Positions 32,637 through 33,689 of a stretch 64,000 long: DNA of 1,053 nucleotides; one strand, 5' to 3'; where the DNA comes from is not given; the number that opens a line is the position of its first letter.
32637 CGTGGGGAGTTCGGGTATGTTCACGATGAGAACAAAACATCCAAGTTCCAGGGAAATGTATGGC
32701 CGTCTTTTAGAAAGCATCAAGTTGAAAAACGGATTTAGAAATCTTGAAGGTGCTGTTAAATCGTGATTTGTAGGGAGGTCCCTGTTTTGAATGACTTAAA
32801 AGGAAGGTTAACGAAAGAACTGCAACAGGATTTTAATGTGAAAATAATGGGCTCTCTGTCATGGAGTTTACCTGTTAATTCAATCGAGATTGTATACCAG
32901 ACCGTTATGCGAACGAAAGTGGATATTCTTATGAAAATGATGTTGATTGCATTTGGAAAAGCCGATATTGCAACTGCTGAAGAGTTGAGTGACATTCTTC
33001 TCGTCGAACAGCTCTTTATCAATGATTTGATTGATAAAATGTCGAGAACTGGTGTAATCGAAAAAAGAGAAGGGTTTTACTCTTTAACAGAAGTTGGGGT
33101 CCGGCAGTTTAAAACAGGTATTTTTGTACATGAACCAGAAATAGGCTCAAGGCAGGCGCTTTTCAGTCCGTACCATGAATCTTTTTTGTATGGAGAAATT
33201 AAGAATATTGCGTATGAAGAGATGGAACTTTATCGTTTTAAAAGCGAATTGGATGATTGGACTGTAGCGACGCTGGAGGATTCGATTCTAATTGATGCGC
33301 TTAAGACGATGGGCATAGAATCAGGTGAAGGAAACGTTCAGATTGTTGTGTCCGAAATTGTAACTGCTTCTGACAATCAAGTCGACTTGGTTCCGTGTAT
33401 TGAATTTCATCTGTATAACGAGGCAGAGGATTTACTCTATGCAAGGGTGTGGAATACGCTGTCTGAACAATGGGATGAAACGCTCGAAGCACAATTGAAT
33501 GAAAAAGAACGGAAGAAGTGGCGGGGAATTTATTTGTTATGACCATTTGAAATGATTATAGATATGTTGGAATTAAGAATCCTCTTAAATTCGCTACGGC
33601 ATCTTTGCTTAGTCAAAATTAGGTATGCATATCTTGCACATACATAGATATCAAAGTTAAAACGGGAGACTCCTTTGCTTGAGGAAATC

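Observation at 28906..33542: Isolated two-gene operon: coiled-coil-split Upf1/DNA2-like helicase plus translationally coupled winged-helix protein, a candidate uncharacterised defence or genome-surveillance system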

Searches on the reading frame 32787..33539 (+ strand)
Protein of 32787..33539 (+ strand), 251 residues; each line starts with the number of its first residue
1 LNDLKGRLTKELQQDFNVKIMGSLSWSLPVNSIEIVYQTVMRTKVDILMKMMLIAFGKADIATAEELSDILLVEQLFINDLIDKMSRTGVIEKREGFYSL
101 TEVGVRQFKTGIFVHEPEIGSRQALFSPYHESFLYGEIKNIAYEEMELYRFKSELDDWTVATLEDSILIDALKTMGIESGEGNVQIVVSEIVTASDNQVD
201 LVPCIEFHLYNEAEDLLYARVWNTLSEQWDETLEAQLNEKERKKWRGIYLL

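Call 7: search_protein_families(library=pfam, proteins=[window:32787-33539:+], max_evalue=0.1)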
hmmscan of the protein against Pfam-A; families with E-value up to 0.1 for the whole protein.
window:32787-33539:+ (251 aa): 1 family
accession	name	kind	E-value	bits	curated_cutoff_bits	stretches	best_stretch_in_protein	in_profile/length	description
PF02082.26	Rrf2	-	0.0016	19.1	30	0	43-96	3-58/132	Iron-dependent Transcriptional regulator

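Call 8: search_protein_families(library=padloc, proteins=[window:32787-33539:+], max_evalue=0.1)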
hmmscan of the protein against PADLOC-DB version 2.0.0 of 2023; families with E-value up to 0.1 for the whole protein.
window:32787-33539:+ (251 aa): 5 families
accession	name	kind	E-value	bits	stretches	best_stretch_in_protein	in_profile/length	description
PDLC03923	MkoB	-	0.0015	15.6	1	25-111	14-100/454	-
PDLC03922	MkoB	-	0.0078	13.5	1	27-109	9-92/610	-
PDLC00794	Cyclase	-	0.013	12.8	1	154-215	92-152/297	oligonucleotide-cyclase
PDLC02976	WH_III-A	-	0.019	13.7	1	63-108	20-64/104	-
PDLC01879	CARF3--CARF_TM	-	0.022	12.4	1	34-108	146-217/222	-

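Call 9: search_protein_families(library=ncbifam, proteins=[window:32787-33539:+], max_evalue=0.1)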
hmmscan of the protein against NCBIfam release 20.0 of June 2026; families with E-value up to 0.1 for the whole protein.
window:32787-33539:+ (251 aa): 2 families
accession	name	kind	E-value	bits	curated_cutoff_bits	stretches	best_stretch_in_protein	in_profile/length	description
TIGR00738.1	rrf2_super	superfamily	1.8e-06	27.8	73.3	1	184-234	72-123/132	Rrf2 family transcriptional regulator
TIGR02010.1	IscR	equivalog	0.024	14.5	207.55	1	182-234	70-122/135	Fe-S cluster assembly transcriptional regulator IscR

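Call 13: find_homologous_proteins(query=window:32787-33539:+, max_evalue=0.001)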
Query window:32787-33539:+ (251 aa): 194 proteins with E <= 0.001 among 410 candidates; the best 120 are listed.
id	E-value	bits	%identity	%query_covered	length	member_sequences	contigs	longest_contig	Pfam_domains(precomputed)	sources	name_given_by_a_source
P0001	2.4e-156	536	98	100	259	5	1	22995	-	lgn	-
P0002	6.6e-145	499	92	100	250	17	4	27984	-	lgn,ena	-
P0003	9.5e-144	495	90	100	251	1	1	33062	-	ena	-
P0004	1.6e-142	491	88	100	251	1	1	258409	-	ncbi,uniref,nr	ncbi:hypothetical protein I2483_03240 [Sporosarcina sp. E16_3]|uniref:hypothetical protein n=1 Tax=S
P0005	2.3e-141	487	90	100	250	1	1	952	-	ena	-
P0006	3.0e-141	487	89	100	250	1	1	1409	-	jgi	jgi:DNA-binding IscR family transcriptional regulator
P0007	5.3e-141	486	88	100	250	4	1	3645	-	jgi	-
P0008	4.1e-139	480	88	100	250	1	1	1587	-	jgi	jgi:hypothetical protein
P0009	9.0e-138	476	88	100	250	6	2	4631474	-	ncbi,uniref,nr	ncbi:hypothetical protein FQ087_04300 [Sporosarcina sp. ANT_H38]|uniref:hypothetical protein n=1 Tax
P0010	9.9e-138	475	86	100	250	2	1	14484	-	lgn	-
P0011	1.4e-137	475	86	100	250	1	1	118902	-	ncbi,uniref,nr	ncbi:hypothetical protein [Sporosarcina sp. E16_8]|uniref:hypothetical protein n=1 Tax=Sporosarcina 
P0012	1.6e-137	475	86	100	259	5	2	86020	-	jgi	-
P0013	2.6e-137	474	88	96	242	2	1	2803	-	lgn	-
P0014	2.9e-137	474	86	100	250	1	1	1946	-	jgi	jgi:DNA-binding IscR family transcriptional regulator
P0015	8.1e-137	472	86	100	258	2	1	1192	-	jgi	-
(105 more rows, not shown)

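Call 19: search_protein_representatives(protein=window:32787-33539:+)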
Query: 251 residues. Proteins with E-value up to 0.001 (for the whole library): 62; up to 1e-10: 54; up to 1e-30: 32. The best 62 are listed.
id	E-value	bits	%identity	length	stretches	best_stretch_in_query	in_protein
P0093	1.1e-82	293.6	54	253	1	1-250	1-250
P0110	9.0e-76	271.0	54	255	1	1-250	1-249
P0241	1.5e-65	237.6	49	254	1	1-250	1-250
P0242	6.4e-58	212.6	62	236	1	1-167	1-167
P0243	7.2e-56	205.9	39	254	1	1-246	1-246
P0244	1.2e-55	205.1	42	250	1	1-249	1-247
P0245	1.3e-54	201.7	41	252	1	1-250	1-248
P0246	1.8e-54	201.3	44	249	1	3-249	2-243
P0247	1.9e-54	201.2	66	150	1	105-250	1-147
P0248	2.1e-52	194.5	40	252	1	2-249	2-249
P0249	5.2e-52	193.2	43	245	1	1-249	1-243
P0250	6.4e-49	183.1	41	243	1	4-249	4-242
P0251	4.3e-47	177.1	39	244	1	3-239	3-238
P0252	2.9e-44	167.9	37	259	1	1-250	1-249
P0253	5.8e-44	166.9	42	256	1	1-250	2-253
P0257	1.2e-39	152.7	40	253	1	4-247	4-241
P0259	3.0e-38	148.2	33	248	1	2-239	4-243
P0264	7.7e-38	146.9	34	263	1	11-245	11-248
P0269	1.7e-31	126.1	30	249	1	3-243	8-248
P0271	4.1e-30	121.6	34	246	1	1-245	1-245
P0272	6.0e-30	121.0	31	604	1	16-248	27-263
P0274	2.1e-29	119.3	30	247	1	2-249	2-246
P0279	7.6e-25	104.3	29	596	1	17-242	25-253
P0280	2.9e-24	102.4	28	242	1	6-246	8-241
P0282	3.9e-22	95.5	29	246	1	4-250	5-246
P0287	3.2e-14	69.6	26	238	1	1-237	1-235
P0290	7.1e-13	65.2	26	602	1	7-249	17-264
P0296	2.5e-05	40.4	24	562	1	11-246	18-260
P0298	4.3e-04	36.4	23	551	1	17-246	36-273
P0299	7.3e-04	35.7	23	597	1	17-236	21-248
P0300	7.9e-04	35.5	21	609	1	15-233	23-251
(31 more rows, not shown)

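Call 20: search_protein_families(library=pfam, proteins=[P0272, P0279, P0290, P0296, P0298, P0299, P0300], max_evalue=0.01)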
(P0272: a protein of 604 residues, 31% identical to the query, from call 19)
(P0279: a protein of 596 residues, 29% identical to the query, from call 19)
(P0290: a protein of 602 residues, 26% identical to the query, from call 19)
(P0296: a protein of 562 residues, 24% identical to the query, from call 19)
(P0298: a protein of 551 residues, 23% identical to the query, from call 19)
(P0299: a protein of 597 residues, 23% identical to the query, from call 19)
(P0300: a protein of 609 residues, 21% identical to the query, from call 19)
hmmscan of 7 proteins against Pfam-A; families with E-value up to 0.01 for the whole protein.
P0272 (604 aa): 1 family
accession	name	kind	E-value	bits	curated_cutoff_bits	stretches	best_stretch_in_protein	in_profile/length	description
PF13091.12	PLDc_2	-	2.8e-07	30.9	27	1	313-444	6-129/132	PLD-like domain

P0279 (596 aa): 1 family
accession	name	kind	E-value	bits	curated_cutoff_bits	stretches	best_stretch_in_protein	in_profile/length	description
PF13091.12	PLDc_2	-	8.7e-06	26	27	1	313-436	8-123/132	PLD-like domain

P0290 (602 aa): 1 family
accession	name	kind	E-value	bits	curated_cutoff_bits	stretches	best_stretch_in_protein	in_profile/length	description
PF13091.12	PLDc_2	-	4.1e-05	23.9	27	1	316-447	6-129/132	PLD-like domain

P0296 (562 aa): 3 families
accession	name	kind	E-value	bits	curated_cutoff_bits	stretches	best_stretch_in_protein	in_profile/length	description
PF13091.12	PLDc_2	-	2.3e-07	31.1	27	1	311-446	2-129/132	PLD-like domain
PF14947.12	HTH_45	-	0.0073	16.7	25.5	0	73-116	21-64/77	Winged helix-turn-helix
PF00614.28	PLDc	-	0.0074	16.7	21.9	1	394-415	3-24/28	Phospholipase D Active site motif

P0298 (551 aa): 1 family
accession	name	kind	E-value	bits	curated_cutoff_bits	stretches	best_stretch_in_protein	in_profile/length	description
PF13091.12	PLDc_2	-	7.9e-07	29.4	27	1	327-457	3-125/132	PLD-like domain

P0299 (597 aa): 1 family
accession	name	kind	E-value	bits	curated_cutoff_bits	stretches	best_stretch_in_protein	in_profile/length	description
PF13091.12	PLDc_2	-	1.2e-05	25.6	27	1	316-443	4-123/132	PLD-like domain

P0300 (609 aa): 1 family
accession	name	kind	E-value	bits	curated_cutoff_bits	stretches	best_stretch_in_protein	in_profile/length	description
PF13091.12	PLDc_2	-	2.5e-06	27.8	27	1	334-460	4-122/132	PLD-like domain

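Call 21: search_protein_families(library=padloc, proteins=[P0272, P0279, P0290, P0296, P0298, P0299, P0300, P0243, P0269, P0287], max_evalue=0.01)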
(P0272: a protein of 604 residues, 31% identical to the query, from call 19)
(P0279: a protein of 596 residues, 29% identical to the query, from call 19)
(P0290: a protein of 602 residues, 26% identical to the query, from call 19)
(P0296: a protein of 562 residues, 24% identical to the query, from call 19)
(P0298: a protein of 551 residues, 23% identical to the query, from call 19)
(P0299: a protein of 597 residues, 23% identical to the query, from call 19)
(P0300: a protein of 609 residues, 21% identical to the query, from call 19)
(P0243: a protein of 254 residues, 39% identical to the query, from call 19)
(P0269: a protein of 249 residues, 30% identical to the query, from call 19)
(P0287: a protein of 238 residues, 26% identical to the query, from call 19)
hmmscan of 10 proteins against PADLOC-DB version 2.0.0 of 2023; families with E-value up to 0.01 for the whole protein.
P0272 (604 aa): 2 families
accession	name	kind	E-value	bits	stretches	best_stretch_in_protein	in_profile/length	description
PDLC03922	MkoB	-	3.1e-25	87.5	2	35-386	6-387/610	-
PDLC03924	MkoC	-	1.9e-15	54.1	1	284-446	969-1131/1136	-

P0279 (596 aa): 2 families
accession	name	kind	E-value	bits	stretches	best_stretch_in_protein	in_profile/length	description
PDLC03922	MkoB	-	6e-21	73.3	1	36-472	10-443/610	-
PDLC03924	MkoC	-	3.7e-14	49.8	1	286-441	977-1132/1136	-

P0290 (602 aa): 5 families
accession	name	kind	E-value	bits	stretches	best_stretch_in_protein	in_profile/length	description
PDLC03922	MkoB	-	6.7e-29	99.6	2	38-381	9-382/610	-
PDLC03924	MkoC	-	1.7e-11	41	1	284-447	976-1129/1136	-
PDLC03923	MkoB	-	1.1e-05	22.5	1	31-268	9-230/454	-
PDLC02901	DpdK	-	2.2e-05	22.2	1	338-450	70-169/173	DpdK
PDLC02933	PRTase_III-A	-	0.0037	14.9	0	57-124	281-344/368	-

P0296 (562 aa): 4 families
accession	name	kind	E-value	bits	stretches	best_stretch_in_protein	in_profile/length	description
PDLC03922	MkoB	-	4.5e-37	126.6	2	31-391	5-390/610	-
PDLC03924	MkoC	-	1.5e-14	51.1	1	278-446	959-1129/1136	-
PDLC03923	MkoB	-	3.8e-10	37.3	1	35-120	16-99/454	-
PDLC02901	DpdK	-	0.00084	17.1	0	310-337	25-53/173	DpdK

P0298 (551 aa): 3 families
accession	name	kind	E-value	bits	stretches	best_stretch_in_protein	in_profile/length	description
PDLC03922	MkoB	-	1.6e-32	111.5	2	43-435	6-421/610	-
PDLC03924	MkoC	-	1.3e-16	57.9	1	288-443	961-1111/1136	-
PDLC02614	DrmC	-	0.0002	19.2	1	324-433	25-122/153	DrmC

P0299 (597 aa): 2 families
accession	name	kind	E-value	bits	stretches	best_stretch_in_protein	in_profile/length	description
PDLC03922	MkoB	-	2.5e-26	91.1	2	31-383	9-380/610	-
PDLC02901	DpdK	-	5.2e-05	21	1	315-444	27-161/173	DpdK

P0300 (609 aa): 1 family
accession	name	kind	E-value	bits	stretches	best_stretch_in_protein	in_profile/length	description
PDLC03922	MkoB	-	1.5e-29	101.8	1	32-439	6-420/610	-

P0243 (254 aa): 2 families
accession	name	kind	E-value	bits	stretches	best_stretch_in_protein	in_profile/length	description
PDLC03923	MkoB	-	0.0014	15.6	1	28-126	17-119/454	-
PDLC02976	WH_III-A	-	0.002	16.8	1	64-115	21-71/104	-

P0269 (249 aa): 1 family
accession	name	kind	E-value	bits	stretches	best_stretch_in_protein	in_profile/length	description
PDLC03922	MkoB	-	0.0046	14.3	1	32-128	9-106/610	-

P0287 (238 aa): 4 families
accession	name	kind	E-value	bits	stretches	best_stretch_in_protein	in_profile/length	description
PDLC03923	MkoB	-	0.00063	16.8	1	34-110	23-99/454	-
PDLC02933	PRTase_III-A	-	0.00094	16.8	1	44-126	281-360/368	-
PDLC02930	NDT_II-A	-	0.0021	15.6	1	62-116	204-257/272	-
PDLC02975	WH_III-A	-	0.0088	14.4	0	67-109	24-66/103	-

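Call 27: find_related_loci(query=A2, collection=genome_contigs, flank=8000)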
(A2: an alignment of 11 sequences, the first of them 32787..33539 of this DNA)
Query A2 (251 aa) in genome_contigs; peptide patterns used: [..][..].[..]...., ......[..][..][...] (x = any residue, [..] = any of these).
333 stretches matched a pattern; 217 encode a relative of the query (tblastn E <= 1e-3); the best 80 are kept; 80 distinct loci.
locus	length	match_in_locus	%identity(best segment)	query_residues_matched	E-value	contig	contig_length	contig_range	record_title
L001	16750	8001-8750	89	1-250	2e-151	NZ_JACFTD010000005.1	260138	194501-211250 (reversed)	Sporosarcina sp. BP05 6, whole genome shotgun sequence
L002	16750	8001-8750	88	1-250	7e-147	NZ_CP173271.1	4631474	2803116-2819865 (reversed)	Sporosarcina sp. ANT_H38 chromosome, complete genome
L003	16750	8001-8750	86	1-250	5e-146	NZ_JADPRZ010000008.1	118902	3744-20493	Sporosarcina sp. E16_8 E16_8_c_000000000008, whole genome shotgun sequence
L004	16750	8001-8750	70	1-250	2e-122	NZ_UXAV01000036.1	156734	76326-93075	Filibacter tadaridae isolate aTB-66, whole genome shotgun sequence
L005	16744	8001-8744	71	3-250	3e-118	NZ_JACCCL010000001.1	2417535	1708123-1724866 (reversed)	Sporosarcina sp. JAI121 Ga0401627_01, whole genome shotgun sequence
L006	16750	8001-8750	67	1-250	3e-112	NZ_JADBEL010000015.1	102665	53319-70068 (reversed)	Sporosarcina limicola strain DSM 13886 Ga0244518_15, whole genome shotgun sequence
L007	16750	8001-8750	62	1-250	6e-103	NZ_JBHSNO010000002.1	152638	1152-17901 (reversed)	Sporosarcina soli strain KACC 11300 platanus_K_default_2, whole genome shotgun sequence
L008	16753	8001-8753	61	1-250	4e-102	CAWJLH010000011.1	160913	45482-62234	MAG: uncultured Planococcaceae bacterium isolate MFD02416.bin.2.189 genome assembly, contig: contig_16302, whole genome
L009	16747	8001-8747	62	3-250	2e-100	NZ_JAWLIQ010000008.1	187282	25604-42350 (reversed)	Sporosarcina sp. YIM B06819 contig8, whole genome shotgun sequence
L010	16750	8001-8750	60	1-250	1e-99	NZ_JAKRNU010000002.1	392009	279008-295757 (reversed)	Sporosarcina sp. ACRSM NODE_2_length_392009_cov_10.759334_pilon, whole genome shotgun sequence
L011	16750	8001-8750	55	1-250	1e-91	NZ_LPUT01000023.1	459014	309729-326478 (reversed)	Sporosarcina sp. HYO08 scaffold_3, whole genome shotgun sequence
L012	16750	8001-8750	55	1-250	4e-91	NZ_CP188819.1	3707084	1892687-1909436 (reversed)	Sporosarcina sp. FA9 chromosome, complete genome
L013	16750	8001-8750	54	1-250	1e-87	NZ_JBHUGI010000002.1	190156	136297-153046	Sporosarcina siberiensis strain CGMCC 1.12516 velvet_auto_105_2, whole genome shotgun sequence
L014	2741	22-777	53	1-250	6e-85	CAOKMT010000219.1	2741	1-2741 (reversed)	MAG TPA_asm: uncultured Sporosarcina sp. isolate SRR15633999_bin.4_metawrap_v1.3_MAG genome assembly, contig: NODE.10140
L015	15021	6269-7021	54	1-250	2e-82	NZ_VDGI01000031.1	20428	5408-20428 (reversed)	Psychrobacillus vulpis strain Z8 scaffold31, whole genome shotgun sequence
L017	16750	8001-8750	53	1-250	2e-81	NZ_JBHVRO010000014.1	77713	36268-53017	Psychrobacillus sp. NPDC058041 NPDC058041_T30_C7.ctg-0014, whole genome shotgun sequence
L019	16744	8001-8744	54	1-246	3e-79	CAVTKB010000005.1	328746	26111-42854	MAG: uncultured Acidobacteriota bacterium isolate MFD05521.bin.1.70 genome assembly, contig: contig_15429, whole genome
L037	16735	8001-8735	44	1-250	2e-65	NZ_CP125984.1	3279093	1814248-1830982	Sporosarcina sp. UB5 chromosome, complete genome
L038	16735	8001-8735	45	1-250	1e-65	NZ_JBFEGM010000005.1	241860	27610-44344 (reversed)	Sporosarcina sp. 179-K 8C2 HS NODE_5_length_241860_cov_428.786073, whole genome shotgun sequence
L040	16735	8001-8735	43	1-250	3e-64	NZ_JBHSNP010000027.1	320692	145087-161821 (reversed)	Sporosarcina koreensis strain KACC 11299 soapdenovo_K_105_27, whole genome shotgun sequence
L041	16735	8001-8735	43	1-250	3e-63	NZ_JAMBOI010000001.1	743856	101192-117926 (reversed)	Sporosarcina luteola strain MER 9 NODE_1_, whole genome shotgun sequence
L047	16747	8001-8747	42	1-246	2e-60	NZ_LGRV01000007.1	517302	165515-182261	Lysinibacillus contaminans strain DSM 25560 Scaffold2, whole genome shotgun sequence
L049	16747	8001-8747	41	1-250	2e-59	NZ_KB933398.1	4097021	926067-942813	Lysinibacillus sphaericus OT4b.31 Ls31_scaffold1, whole genome shotgun sequence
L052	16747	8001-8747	41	1-246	2e-58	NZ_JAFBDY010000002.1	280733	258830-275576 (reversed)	Lysinibacillus composti strain DSM 24785 Ga0454038_02, whole genome shotgun sequence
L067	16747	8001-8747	39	1-250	1e-54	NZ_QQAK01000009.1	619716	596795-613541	Sporosarcina sp. BI001-red NODE_1_length_619716_cov_98.821001, whole genome shotgun sequence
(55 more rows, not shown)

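Call 31: find_encoding_contigs(protein=P0272, flank=8000, max_places=4)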
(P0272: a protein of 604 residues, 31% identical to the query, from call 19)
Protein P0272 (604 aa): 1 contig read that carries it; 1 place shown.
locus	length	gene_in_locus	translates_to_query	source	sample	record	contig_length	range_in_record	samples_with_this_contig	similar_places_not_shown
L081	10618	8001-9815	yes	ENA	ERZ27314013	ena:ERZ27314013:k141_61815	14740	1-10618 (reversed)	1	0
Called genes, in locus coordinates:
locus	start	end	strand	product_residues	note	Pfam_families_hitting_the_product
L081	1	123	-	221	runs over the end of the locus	PF25023:TEN_YD-shell (weak)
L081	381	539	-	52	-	-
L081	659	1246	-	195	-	-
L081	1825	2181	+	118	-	-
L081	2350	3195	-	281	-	-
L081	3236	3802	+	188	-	PF00239:Resolvase, PF13518:HTH_28 (faint), PF02796:HTH_7, PF04218:CENP-B_N, PF13384:HTH_23 (weak)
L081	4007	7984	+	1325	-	PF13245:AAA_19 (faint), PF01443:Viral_helicase1 (faint), PF06745:ATPase (weak), PF13086:AAA_11, PF13604:AAA_30 (weak), PF13086:AAA_11, PF13087:AAA_12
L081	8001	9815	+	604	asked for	PF13091:PLDc_2 (weak)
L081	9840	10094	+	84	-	PF01381:HTH_3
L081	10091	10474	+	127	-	-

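Call 32: find_encoding_contigs(protein=P0296, flank=8000, max_places=4)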
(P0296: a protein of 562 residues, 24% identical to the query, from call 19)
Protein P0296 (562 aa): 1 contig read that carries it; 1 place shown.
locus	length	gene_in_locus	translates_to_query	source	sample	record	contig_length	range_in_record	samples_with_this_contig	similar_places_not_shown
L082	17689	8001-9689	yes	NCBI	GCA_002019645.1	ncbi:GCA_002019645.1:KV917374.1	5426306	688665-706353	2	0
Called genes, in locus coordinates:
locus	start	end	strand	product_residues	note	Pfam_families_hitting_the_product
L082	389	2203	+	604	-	PF05547:Peptidase_M6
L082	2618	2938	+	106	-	-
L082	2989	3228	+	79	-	-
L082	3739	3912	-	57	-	PF00563:EAL (weak)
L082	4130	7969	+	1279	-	PF13086:AAA_11, PF13245:AAA_19 (faint), PF13604:AAA_30, PF13087:AAA_12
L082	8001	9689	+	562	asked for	PF13091:PLDc_2 (weak)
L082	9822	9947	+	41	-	PF00990:GGDEF (weak)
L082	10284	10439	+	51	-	PF07872:DUF1659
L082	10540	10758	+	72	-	PF11148:DUF2922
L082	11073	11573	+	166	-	PF17032:Zn_ribbon_15 (faint), PF12773:DZR, PF13240:Zn_Ribbon_1 (faint)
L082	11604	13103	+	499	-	PF13240:Zn_Ribbon_1 (faint)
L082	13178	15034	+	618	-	PF22813:TcaA_2nd, PF22820:TcaA_3rd_4th, PF25155:NTF2_YvbJ, PF22819:TcaA_5th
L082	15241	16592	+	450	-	PF01527:HTH_Tnp_1, PF13384:HTH_23 (weak), PF13518:HTH_28, PF13518:HTH_28, PF13276:HTH_21, PF00665:rve, PF13683:rve_3, PF13333:rve_2, +3 more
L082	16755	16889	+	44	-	-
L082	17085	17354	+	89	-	-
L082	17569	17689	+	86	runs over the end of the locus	-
